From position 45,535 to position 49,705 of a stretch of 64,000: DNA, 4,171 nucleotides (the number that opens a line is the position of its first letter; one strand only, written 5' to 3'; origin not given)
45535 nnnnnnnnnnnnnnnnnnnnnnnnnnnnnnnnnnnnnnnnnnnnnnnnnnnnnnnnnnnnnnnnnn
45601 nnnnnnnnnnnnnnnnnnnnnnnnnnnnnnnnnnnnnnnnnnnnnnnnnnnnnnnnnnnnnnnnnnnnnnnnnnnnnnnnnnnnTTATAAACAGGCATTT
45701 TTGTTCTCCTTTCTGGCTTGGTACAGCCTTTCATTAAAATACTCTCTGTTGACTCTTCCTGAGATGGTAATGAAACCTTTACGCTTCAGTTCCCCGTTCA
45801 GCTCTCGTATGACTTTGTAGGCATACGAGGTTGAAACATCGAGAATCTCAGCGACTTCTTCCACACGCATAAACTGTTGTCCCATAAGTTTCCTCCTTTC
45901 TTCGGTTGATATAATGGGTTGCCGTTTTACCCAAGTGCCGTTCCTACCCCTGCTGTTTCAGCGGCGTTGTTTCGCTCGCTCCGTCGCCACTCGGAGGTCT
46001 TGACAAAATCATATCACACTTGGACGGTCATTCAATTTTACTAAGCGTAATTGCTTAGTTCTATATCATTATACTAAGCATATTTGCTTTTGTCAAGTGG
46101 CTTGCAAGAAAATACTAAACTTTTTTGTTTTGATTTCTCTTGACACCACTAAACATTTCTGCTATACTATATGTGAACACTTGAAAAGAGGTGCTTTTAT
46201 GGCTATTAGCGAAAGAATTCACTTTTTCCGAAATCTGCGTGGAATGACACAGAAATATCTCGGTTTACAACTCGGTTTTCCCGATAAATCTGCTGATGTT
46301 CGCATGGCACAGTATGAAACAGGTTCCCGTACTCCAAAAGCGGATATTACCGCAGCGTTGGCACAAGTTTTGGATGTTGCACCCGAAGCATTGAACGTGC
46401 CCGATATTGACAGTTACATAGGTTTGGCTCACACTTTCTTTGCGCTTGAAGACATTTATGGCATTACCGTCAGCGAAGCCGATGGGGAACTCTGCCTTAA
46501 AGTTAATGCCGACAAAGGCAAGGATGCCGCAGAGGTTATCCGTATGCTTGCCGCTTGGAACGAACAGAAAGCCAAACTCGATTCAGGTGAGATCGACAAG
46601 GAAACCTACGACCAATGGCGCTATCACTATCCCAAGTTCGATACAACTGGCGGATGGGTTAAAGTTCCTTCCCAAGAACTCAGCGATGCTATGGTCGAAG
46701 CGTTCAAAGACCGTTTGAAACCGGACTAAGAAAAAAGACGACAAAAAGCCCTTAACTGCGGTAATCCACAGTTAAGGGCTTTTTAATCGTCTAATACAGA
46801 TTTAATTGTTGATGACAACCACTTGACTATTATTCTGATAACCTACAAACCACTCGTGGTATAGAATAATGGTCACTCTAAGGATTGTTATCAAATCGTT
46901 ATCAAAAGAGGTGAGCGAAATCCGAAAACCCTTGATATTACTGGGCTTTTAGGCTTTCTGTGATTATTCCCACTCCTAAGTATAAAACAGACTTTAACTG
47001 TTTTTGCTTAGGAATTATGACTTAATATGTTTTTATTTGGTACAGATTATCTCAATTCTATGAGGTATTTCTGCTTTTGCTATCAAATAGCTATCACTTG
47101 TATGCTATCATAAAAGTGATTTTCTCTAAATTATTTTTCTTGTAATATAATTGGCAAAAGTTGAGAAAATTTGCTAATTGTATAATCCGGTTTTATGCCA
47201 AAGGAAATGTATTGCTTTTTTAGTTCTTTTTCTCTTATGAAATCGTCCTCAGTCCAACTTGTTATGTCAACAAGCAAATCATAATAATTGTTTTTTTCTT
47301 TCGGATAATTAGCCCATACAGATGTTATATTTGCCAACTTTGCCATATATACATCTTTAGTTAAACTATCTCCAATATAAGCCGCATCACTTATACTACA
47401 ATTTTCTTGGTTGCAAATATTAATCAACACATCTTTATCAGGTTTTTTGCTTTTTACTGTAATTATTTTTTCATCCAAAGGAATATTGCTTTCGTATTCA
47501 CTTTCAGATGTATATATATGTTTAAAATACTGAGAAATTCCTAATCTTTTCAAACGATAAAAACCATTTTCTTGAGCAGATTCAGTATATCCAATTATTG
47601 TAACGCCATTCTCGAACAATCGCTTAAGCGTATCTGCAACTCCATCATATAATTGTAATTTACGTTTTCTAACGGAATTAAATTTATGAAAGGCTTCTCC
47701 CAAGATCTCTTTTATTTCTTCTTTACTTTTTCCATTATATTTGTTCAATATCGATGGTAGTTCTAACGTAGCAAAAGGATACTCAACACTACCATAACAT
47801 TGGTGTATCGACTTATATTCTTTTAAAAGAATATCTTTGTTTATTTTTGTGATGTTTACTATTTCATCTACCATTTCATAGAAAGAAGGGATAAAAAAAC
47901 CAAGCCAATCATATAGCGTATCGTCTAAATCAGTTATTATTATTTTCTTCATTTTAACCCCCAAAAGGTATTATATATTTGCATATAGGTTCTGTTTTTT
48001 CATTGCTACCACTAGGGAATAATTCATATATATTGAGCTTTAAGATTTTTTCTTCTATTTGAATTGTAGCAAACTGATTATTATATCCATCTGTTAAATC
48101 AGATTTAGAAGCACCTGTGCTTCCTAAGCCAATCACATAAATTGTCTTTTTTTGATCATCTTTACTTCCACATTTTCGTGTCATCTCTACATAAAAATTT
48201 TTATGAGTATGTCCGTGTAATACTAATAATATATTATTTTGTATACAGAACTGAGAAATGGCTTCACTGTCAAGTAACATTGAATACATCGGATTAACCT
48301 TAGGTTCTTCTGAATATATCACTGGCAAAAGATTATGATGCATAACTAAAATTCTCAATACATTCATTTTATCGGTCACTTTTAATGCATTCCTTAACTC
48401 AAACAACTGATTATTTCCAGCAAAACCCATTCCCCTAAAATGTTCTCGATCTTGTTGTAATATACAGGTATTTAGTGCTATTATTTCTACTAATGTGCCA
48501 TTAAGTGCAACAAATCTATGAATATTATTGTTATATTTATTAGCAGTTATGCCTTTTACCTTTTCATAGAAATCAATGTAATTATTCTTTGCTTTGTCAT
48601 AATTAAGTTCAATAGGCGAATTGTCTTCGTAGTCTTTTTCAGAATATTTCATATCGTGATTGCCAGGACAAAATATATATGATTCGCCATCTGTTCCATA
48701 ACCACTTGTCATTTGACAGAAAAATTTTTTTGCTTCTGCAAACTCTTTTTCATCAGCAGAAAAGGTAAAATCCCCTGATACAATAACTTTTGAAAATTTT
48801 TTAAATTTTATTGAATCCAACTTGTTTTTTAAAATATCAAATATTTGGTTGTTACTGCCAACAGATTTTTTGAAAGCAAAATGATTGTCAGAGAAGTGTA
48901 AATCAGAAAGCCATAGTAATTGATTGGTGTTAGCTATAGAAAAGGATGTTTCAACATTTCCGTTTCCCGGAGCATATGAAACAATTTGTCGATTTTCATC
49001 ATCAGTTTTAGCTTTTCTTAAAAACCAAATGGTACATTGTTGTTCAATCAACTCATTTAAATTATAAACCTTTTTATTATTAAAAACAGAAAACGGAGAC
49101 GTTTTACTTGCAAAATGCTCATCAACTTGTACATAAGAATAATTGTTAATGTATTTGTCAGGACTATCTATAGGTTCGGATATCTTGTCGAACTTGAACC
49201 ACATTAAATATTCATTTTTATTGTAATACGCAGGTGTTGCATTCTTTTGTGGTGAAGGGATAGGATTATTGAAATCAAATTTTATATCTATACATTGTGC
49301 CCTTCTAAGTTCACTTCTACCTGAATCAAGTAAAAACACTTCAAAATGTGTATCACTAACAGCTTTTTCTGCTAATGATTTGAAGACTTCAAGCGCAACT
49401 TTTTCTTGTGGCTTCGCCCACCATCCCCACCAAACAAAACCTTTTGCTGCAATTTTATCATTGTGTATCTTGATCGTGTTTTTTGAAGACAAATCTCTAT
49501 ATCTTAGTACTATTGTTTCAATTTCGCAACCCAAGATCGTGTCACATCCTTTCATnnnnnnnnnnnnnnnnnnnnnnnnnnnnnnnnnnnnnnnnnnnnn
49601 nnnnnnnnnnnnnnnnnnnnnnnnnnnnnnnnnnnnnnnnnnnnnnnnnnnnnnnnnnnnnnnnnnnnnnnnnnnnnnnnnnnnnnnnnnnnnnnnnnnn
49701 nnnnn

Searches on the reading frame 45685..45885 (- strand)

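Call 5: search_protein_families(library=pfam, proteins=[window:45685-45885:-], max_evalue=0.01)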
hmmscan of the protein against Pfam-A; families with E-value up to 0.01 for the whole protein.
window:45685-45885:- (66 aa): 2 families
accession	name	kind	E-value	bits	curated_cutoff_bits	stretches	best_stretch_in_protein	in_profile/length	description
PF12728.13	HTH_17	-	0.00024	21.7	27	1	5-35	1-30/51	Helix-turn-helix domain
PF01978.25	TrmB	-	0.00066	19.9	25.6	1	6-44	23-57/68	Sugar-specific transcriptional regulator TrmB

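Call 68: search_protein_families(library=ncbifam, proteins=[window:45685-45885:-], max_evalue=0.001)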
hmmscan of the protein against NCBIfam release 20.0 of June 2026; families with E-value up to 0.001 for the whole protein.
window:45685-45885:- (66 aa): 1 family
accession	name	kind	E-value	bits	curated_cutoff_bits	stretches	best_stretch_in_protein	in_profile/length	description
NF047858.1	ICEBs1XisBacil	equivalog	2e-17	62.7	100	1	4-62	1-59/61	ICEBs1 excisionase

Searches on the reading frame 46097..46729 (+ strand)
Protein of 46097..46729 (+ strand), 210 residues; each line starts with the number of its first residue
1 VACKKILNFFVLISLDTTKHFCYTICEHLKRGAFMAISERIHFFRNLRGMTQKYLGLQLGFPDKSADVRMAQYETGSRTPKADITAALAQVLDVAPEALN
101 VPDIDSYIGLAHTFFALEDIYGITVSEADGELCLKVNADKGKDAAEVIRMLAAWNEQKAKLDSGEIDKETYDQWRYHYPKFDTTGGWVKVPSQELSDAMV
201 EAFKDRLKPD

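Call 5: search_protein_families(library=pfam, proteins=[window:46097-46729:+], max_evalue=0.01)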
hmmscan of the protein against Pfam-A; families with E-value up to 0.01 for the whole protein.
window:46097-46729:+ (210 aa): 2 families
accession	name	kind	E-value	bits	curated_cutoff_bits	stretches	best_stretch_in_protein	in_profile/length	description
PF01381.28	HTH_3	-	0.00041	20.8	23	1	44-97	4-53/55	Helix-turn-helix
PF13560.12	HTH_31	-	0.0036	18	27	1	45-98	10-60/64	Helix-turn-helix domain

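Call 68: search_protein_families(library=ncbifam, proteins=[window:46097-46729:+], max_evalue=0.001)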
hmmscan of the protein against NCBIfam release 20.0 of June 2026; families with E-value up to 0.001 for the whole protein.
window:46097-46729:+ (210 aa): 1 family
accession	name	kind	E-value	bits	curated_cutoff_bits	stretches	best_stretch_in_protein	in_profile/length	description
NF041951.1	phage_RstR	subfamily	4.5e-05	23.7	80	1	35-99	1-61/108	RstR family transcriptional repressor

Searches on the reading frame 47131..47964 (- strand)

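Call 7: search_protein_families(library=pfam, proteins=[window:47131-47964:-], max_evalue=0.01)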
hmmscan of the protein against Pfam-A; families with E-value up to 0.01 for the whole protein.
window:47131-47964:- (277 aa): 3 families
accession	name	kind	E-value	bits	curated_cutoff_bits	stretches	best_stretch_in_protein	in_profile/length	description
PF13419.12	HAD_2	-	1.1e-16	61.9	23.8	1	9-217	1-177/178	Haloacid dehalogenase-like hydrolase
PF00702.32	Hydrolase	-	4.9e-13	50.3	26.4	1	7-211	2-190/191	haloacid dehalogenase-like hydrolase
PF13242.12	Hydrolase_like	-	0.0071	16.7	22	0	174-217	4-47/75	HAD-hyrolase-like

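Call 26: search_protein_families(library=padloc, proteins=[window:47131-47964:-], max_evalue=0.001)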
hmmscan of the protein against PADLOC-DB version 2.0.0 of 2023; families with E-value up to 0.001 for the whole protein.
window:47131-47964:- (277 aa): 1 family
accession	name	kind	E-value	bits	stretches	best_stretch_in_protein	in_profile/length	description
PDLC03008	Hydrolase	-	1.3e-50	170.6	1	6-272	3-279/288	-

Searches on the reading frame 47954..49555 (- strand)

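Call 7: search_protein_families(library=pfam, proteins=[window:47954-49555:-], max_evalue=0.01)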
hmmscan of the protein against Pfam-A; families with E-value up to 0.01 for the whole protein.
window:47954-49555:- (533 aa): 2 families
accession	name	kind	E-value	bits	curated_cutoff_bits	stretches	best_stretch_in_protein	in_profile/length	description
PF24405.1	Pua-like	-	5.4e-48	163.5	27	1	16-188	2-174/176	Pua-like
PF00149.33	Metallophos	-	1.2e-12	49.1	21.5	1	219-452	4-190/191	Calcineurin-like phosphoesterase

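Call 26: search_protein_families(library=padloc, proteins=[window:47954-49555:-], max_evalue=0.001)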
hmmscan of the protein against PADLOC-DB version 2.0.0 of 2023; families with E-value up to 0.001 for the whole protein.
window:47954-49555:- (533 aa): 2 families
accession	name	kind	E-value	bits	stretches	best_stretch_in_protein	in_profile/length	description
PDLC00736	Effector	-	5.1e-11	40.2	1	219-453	6-234/561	Endonuclease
PDLC04908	PDC-S10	-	0.00028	18.2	1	248-311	24-81/223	-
